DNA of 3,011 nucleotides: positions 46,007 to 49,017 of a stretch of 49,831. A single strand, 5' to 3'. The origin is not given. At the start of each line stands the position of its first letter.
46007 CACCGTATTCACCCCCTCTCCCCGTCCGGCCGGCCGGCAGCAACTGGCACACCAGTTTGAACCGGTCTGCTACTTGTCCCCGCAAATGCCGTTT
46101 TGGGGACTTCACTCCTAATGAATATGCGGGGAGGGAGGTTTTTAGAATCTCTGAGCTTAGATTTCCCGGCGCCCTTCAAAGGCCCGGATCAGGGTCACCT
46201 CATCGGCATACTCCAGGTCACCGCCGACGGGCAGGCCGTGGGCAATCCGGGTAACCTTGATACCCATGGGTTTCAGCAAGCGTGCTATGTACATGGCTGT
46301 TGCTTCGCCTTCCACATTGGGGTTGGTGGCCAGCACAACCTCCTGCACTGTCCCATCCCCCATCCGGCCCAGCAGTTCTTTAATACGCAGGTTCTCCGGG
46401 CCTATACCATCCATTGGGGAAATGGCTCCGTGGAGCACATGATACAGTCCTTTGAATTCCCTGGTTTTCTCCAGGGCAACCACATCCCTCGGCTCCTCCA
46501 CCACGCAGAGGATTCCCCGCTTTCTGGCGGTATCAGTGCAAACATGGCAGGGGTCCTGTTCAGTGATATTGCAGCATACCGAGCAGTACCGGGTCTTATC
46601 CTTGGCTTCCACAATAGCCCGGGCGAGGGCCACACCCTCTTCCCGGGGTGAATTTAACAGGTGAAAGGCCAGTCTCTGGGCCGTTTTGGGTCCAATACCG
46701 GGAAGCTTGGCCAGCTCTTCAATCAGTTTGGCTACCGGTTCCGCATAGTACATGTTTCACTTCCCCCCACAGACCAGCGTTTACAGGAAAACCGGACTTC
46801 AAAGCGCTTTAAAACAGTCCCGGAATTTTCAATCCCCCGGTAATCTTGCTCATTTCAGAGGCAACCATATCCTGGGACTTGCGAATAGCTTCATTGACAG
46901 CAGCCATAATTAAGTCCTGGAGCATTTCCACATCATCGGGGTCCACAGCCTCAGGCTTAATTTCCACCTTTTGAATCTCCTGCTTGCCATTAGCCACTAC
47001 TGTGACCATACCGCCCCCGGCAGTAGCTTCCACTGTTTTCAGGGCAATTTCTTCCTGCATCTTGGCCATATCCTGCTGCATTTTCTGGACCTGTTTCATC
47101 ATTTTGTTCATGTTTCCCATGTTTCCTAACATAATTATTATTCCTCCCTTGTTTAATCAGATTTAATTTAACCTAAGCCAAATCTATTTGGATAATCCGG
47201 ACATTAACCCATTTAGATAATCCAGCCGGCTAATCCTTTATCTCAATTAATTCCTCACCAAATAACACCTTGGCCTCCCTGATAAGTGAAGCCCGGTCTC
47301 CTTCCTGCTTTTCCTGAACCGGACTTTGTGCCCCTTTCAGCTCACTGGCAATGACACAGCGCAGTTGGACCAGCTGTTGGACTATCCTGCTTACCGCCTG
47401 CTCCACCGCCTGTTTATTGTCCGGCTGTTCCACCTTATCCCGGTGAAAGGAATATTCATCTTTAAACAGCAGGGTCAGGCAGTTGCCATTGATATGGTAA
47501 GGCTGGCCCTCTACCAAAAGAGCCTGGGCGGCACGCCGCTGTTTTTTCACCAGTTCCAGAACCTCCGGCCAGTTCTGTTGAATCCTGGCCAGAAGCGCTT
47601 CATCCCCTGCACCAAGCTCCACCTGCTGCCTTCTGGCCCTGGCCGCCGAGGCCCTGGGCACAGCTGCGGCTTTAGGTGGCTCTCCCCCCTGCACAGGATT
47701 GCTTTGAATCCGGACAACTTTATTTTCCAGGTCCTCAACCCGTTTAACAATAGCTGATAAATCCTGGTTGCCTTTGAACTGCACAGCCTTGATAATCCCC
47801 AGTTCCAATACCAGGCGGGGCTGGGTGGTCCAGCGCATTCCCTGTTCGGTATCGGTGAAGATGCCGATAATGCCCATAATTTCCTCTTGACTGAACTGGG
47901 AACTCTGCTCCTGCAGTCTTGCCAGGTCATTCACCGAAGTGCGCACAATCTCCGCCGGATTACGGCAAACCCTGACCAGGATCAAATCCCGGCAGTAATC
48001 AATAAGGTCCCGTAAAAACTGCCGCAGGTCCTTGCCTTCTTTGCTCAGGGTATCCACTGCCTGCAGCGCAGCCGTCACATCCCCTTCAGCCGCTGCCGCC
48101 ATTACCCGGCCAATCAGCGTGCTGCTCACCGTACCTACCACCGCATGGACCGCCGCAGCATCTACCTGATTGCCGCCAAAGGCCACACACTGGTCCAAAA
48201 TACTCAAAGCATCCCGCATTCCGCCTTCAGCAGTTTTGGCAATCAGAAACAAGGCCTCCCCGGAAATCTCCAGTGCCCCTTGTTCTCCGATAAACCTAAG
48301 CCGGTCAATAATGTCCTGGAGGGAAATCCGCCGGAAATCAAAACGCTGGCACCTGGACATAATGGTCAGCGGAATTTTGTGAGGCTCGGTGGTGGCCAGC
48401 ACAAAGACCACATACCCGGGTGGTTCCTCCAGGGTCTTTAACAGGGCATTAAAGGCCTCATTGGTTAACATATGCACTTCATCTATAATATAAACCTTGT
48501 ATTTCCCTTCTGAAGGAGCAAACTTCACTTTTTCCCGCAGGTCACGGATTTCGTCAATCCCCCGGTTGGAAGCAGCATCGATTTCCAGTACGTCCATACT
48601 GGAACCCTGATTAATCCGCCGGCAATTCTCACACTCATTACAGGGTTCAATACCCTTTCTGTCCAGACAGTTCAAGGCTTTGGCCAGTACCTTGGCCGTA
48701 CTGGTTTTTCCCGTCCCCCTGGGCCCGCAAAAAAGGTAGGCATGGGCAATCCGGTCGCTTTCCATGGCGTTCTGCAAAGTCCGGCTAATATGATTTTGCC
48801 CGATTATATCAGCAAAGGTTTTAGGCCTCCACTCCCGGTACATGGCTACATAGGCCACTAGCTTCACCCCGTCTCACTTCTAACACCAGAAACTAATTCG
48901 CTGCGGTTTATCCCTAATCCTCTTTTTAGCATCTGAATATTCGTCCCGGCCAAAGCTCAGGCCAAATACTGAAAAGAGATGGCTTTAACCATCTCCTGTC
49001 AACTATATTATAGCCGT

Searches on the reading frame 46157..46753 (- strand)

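Call 58: search_protein_families(library=pfam, proteins=[window:46157-46753:-], max_evalue=0.00001)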
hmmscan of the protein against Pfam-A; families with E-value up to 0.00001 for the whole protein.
window:46157-46753:- (198 aa): 6 families
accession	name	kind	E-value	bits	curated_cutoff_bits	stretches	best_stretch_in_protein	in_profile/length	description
PF13662.12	Toprim_4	-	2.1e-29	102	25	1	81-171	2-85/85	Toprim domain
PF21176.3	RecR_HhH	-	1.6e-20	73.1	27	1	8-50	2-44/45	RecR, helix-hairpin-helix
PF21175.2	RecR_C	-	1.2e-13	50.6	22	1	173-196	1-24/24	RecR, C-terminal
PF01751.28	Toprim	-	1e-12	48.5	23.1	1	82-169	2-95/96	Toprim domain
PF02132.21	RecR_ZnF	-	5.2e-08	32.9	22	1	55-74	2-21/21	RecR, Cys4-zinc finger domain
PF00633.29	HHH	-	3.8e-06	26.9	24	1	11-28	10-27/30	Helix-hairpin-helix motif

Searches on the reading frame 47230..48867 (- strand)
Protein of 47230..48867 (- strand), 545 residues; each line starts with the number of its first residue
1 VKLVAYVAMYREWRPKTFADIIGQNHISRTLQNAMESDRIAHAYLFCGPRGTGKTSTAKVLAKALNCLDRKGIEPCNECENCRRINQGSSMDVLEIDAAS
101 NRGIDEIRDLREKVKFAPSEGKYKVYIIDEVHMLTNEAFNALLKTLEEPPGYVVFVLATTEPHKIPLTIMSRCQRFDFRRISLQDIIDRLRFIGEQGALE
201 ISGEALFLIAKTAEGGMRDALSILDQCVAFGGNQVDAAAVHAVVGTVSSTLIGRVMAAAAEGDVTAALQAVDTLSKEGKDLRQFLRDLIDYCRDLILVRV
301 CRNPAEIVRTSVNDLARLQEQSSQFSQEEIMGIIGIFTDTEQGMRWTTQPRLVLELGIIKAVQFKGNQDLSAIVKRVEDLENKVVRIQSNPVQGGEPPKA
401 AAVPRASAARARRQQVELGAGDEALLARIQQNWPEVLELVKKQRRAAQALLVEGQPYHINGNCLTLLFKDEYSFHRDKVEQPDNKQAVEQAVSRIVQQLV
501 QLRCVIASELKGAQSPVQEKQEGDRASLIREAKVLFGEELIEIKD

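Call 58: search_protein_families(library=pfam, proteins=[window:47230-48867:-], max_evalue=0.00001)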
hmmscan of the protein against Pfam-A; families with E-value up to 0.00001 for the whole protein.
window:47230-48867:- (545 aa): 8 families
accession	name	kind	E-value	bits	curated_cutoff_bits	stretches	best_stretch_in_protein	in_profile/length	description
PF13177.12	DNA_pol3_delta2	-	6.4e-51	173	27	1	24-181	2-160/161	DNA polymerase III, delta subunit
PF12169.13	DNA_pol3_gamma3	-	1.4e-15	57.8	24.4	1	235-373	1-139/143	DNA polymerase III subunits gamma and tau domain III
PF00004.35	AAA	-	1e-13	52.3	21.2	1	45-177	2-124/131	ATPase family associated with various cellular activities (AAA)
PF20964.2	DnaX_C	-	8.5e-13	48.7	26.2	1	422-514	5-95/113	DNA polymerase III subunit tau, C-terminal domain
PF22608.2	DNAX_ATPase_lid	-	2.3e-12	46.9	27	1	186-232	2-48/49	DNA polymerase III clamp loader subunit, ATPase lid domain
PF05496.18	RuvB_N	-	1.3e-06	28.7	27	0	14-71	2-63/159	Holliday junction DNA helicase RuvB P-loop domain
PF13604.12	AAA_30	-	6.7e-06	26.4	27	0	45-156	22-122/191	AAA domain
PF13401.12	AAA_22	-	8.9e-06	26.5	27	0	44-157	8-120/130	AAA domain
